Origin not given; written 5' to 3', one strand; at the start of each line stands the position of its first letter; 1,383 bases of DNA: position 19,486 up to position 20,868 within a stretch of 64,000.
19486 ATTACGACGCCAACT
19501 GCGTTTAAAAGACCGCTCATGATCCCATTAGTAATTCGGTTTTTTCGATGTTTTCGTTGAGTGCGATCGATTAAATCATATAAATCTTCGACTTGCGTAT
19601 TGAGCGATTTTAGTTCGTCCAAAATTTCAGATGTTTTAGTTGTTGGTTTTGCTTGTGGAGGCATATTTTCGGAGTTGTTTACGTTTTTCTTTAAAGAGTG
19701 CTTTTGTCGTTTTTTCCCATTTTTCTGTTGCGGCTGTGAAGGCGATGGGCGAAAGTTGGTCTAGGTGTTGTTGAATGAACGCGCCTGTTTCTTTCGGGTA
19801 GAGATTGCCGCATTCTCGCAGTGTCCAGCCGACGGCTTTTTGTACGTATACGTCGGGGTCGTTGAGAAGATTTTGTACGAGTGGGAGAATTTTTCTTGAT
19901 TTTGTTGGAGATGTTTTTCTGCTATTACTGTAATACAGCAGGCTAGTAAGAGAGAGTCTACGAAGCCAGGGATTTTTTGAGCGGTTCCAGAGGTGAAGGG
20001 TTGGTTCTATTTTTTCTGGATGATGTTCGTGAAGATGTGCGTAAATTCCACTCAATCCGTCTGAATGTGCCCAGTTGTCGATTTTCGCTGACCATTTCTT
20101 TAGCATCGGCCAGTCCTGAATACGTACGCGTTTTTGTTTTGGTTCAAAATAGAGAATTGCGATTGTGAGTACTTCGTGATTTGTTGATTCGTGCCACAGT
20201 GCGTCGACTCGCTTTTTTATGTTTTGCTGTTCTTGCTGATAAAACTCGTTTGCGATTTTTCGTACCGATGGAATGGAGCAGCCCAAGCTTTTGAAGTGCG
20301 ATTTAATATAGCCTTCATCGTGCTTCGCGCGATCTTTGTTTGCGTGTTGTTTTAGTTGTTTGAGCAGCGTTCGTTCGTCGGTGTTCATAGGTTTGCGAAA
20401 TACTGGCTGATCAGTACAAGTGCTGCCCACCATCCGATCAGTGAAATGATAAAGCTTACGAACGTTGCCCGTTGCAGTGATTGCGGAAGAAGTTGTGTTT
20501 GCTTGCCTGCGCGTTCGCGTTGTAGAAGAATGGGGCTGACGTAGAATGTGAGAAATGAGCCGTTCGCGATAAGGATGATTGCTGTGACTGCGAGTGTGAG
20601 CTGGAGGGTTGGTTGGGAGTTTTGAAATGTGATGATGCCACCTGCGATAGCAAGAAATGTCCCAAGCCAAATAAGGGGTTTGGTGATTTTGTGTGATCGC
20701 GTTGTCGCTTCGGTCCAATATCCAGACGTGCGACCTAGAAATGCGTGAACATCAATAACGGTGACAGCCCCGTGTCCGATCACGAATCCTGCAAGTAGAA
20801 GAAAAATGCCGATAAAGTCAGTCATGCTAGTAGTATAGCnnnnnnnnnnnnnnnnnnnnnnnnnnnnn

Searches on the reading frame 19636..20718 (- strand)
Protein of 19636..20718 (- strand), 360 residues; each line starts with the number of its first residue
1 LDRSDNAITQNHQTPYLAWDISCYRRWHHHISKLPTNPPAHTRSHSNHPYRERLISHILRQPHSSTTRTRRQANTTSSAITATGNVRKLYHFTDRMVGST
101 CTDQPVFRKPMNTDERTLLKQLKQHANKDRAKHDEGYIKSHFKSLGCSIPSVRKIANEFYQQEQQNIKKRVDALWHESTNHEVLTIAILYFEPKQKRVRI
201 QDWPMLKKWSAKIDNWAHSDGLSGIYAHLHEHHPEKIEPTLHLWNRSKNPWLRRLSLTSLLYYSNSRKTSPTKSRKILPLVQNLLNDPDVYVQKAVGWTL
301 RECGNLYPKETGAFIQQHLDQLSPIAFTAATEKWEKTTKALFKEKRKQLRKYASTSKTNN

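Call 9: search_protein_families(library=pfam, proteins=[window:19636-20718:-], max_evalue=0.01)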
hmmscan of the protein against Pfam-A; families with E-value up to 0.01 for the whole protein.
window:19636-20718:- (360 aa): 3 families
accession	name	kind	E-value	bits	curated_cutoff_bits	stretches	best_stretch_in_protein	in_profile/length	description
PF08713.17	DNA_alkylation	-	1.8e-43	149.1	21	1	119-333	2-212/213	DNA alkylation repair enzyme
PF13646.12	HEAT_2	-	0.0031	18.2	27.7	0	246-305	10-60/88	HEAT repeats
PF02985.28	HEAT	-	0.0041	17.7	23.5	0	277-303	1-27/31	HEAT repeat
